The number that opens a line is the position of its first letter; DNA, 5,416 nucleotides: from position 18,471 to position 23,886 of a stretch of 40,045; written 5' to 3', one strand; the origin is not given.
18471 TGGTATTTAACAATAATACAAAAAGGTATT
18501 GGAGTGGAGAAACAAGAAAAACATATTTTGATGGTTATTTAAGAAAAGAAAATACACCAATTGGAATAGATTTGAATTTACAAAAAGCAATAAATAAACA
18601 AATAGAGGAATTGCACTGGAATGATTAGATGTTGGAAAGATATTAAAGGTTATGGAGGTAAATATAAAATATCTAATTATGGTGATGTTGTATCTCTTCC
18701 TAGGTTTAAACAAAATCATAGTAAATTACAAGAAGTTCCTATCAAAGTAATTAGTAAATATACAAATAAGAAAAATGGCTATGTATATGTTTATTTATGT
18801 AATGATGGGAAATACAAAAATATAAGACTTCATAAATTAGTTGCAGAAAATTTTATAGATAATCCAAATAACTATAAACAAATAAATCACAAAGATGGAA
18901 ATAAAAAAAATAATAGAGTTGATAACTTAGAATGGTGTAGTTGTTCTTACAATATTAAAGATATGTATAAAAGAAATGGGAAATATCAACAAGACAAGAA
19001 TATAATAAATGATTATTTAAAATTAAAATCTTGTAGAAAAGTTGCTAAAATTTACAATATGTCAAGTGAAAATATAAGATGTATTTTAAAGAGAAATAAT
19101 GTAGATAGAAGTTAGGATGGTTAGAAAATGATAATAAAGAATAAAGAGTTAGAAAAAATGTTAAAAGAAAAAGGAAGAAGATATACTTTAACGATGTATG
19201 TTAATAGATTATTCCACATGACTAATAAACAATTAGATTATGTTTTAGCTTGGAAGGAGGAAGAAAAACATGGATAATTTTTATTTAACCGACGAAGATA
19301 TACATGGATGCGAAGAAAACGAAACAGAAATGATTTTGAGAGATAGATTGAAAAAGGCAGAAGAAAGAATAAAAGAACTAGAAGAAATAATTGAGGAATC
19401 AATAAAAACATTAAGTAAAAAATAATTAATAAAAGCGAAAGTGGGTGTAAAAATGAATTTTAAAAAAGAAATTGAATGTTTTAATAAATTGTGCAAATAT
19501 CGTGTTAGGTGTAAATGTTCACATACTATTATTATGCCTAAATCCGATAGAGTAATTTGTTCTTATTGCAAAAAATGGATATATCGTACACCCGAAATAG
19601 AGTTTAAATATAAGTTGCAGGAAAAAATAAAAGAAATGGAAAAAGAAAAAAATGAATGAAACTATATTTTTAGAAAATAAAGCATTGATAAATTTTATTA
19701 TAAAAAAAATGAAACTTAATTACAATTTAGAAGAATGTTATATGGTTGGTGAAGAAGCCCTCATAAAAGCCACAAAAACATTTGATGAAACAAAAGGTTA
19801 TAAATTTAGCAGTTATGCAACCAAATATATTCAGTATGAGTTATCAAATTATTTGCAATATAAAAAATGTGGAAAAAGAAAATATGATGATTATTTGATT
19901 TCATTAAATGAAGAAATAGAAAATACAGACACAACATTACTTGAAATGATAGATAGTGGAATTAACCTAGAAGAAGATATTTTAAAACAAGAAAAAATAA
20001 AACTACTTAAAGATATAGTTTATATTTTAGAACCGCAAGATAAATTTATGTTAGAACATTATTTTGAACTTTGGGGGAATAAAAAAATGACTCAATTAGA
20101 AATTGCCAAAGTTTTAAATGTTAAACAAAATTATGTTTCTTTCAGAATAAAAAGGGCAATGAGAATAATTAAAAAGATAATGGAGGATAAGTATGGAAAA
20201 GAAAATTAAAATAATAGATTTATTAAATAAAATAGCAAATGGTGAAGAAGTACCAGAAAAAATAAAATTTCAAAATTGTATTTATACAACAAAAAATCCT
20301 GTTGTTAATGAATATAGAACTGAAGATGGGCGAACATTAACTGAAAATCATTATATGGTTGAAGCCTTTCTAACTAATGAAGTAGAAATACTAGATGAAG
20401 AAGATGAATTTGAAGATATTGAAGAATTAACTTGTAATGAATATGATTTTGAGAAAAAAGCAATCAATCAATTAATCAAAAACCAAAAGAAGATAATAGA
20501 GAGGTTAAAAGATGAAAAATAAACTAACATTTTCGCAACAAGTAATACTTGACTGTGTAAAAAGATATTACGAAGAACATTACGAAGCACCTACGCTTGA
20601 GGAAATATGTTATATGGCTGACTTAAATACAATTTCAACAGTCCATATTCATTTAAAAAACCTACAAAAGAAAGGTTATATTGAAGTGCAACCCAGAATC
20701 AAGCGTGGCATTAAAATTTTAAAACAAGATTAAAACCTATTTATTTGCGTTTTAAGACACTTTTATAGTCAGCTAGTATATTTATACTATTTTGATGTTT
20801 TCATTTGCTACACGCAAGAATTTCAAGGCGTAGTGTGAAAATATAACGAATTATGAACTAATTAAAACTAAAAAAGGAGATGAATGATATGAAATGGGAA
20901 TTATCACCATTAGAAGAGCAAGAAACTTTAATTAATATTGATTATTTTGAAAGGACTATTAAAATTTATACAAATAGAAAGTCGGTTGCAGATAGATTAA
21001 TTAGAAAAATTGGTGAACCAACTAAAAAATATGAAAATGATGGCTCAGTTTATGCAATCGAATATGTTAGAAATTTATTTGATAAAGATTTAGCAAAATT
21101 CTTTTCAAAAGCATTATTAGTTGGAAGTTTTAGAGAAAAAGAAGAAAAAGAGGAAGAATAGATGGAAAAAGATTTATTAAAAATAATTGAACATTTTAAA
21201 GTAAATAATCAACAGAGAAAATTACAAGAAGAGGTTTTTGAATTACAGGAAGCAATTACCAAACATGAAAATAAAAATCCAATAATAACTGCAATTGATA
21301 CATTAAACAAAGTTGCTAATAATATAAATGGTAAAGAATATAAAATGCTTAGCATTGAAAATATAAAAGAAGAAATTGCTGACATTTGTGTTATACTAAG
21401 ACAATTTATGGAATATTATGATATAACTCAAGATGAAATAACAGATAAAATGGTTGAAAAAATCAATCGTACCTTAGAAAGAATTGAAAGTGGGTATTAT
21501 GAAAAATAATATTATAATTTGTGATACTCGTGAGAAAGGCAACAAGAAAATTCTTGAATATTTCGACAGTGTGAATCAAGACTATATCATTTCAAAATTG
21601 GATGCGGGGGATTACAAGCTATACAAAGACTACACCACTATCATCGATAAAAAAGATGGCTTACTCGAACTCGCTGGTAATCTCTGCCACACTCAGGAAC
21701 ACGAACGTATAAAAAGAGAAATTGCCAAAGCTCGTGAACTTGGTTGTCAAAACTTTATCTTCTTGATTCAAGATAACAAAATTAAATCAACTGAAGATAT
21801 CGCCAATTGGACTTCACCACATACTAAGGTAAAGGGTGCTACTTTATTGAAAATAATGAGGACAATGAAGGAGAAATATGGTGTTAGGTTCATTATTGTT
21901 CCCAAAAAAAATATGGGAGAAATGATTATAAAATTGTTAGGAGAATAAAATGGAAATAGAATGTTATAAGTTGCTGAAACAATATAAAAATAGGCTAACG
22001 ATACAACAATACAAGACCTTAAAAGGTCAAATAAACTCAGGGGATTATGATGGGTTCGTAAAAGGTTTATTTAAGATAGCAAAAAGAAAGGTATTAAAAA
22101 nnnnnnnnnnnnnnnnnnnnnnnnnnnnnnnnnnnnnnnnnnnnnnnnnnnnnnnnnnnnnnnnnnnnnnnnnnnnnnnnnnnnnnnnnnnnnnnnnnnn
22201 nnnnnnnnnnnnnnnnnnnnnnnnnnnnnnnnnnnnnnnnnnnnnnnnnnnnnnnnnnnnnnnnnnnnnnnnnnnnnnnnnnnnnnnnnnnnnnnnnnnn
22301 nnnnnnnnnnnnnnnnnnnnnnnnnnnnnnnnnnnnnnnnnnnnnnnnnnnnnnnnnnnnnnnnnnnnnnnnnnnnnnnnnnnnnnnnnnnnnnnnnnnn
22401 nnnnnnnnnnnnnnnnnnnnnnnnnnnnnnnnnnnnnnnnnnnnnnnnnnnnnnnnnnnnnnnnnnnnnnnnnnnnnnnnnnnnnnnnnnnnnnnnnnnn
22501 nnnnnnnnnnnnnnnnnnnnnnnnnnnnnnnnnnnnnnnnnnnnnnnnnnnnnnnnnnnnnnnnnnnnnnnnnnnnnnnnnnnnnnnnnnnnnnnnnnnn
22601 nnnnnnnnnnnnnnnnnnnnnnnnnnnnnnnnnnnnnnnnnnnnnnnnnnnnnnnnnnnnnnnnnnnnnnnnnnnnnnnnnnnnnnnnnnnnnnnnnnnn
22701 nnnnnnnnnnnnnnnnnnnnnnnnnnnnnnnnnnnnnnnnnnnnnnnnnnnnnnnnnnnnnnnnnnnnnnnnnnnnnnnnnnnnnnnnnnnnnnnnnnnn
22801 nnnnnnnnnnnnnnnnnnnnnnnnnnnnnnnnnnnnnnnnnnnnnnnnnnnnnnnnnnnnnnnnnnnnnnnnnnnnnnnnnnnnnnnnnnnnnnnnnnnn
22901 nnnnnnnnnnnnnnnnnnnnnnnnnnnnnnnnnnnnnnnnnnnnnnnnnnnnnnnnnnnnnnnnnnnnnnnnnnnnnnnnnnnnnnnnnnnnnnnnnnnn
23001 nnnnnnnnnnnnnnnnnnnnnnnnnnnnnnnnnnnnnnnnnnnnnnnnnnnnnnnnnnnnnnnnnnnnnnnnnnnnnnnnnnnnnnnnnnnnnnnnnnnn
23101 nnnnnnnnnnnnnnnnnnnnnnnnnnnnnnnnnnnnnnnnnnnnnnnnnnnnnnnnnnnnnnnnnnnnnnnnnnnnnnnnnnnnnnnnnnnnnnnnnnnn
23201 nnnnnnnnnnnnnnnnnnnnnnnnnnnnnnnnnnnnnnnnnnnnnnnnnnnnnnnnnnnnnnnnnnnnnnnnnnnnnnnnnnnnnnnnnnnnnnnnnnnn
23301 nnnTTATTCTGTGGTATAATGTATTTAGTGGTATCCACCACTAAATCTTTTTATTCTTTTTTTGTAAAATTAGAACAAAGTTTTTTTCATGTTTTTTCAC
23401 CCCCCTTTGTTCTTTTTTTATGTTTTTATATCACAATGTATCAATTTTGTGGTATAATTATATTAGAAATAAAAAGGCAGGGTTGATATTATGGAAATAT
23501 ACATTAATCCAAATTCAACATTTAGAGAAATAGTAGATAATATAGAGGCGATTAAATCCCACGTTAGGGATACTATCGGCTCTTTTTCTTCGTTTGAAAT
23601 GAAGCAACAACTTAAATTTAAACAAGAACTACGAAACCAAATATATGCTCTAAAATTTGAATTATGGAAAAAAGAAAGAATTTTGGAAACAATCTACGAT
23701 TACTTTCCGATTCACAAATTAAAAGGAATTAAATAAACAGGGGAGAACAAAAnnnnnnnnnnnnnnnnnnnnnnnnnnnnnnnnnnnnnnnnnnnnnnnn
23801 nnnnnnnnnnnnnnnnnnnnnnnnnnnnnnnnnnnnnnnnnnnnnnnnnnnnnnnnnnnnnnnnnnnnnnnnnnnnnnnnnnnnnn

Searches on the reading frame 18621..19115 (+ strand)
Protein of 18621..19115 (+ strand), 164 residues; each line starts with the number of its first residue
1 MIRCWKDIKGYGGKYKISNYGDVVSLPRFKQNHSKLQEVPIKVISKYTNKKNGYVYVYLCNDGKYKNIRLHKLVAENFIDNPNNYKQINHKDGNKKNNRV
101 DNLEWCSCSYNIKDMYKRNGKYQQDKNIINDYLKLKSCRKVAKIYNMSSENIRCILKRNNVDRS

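Call 61: search_protein_families(library=pfam, proteins=[window:18621-19115:+], max_evalue=0.001)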
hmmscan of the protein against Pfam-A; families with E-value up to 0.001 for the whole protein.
window:18621-19115:+ (164 aa): 2 families
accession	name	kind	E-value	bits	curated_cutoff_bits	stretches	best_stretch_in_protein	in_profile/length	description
PF07463.16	NUMOD4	-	1.1e-10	42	23.4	1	5-59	3-48/49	NUMOD4 motif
PF13392.12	HNH_3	-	7.4e-07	29.1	24.8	1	82-111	16-44/46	HNH endonuclease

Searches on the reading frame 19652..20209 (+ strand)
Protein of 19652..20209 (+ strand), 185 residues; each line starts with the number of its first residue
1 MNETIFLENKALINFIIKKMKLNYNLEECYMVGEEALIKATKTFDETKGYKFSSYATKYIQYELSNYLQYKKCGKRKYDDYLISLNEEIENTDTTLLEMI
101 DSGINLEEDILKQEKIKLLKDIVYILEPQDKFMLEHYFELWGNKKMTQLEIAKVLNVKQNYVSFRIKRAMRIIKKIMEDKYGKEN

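Call 61: search_protein_families(library=pfam, proteins=[window:19652-20209:+], max_evalue=0.001)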
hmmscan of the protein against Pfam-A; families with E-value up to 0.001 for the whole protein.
window:19652-20209:+ (185 aa): 2 families
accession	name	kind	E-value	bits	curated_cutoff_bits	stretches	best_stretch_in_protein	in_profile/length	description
PF04545.22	Sigma70_r4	-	3.4e-05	23.7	24.1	1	126-174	5-49/50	Sigma-70, region 4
PF04542.20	Sigma70_r2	-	0.0002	21.5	24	1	23-69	20-66/71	Sigma-70 region 2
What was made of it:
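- The phage encodes its own sigma factor at 19652-20209 (call 61).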

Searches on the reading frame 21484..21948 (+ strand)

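Call 61: search_protein_families(library=pfam, proteins=[window:21484-21948:+], max_evalue=0.001)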
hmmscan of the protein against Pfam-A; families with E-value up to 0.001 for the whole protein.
window:21484-21948:+ (154 aa): 1 family
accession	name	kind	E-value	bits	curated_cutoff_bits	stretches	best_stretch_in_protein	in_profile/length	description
PF02732.21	ERCC4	-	1.2e-06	28.9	24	1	14-141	2-129/140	ERCC4 domain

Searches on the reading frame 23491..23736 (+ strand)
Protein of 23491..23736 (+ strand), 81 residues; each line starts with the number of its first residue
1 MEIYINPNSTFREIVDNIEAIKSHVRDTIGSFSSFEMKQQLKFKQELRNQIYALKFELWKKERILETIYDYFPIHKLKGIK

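Call 61: search_protein_families(library=pfam, proteins=[window:23491-23736:+], max_evalue=0.001)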
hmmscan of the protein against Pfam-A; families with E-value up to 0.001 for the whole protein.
window:23491-23736:+ (81 aa): 1 family
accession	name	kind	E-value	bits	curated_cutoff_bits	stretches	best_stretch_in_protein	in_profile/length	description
PF04297.20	UPF0122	-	0.00069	20.3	22.7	1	1-54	26-83/101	Putative helix-turn-helix protein, YlxM / p13 like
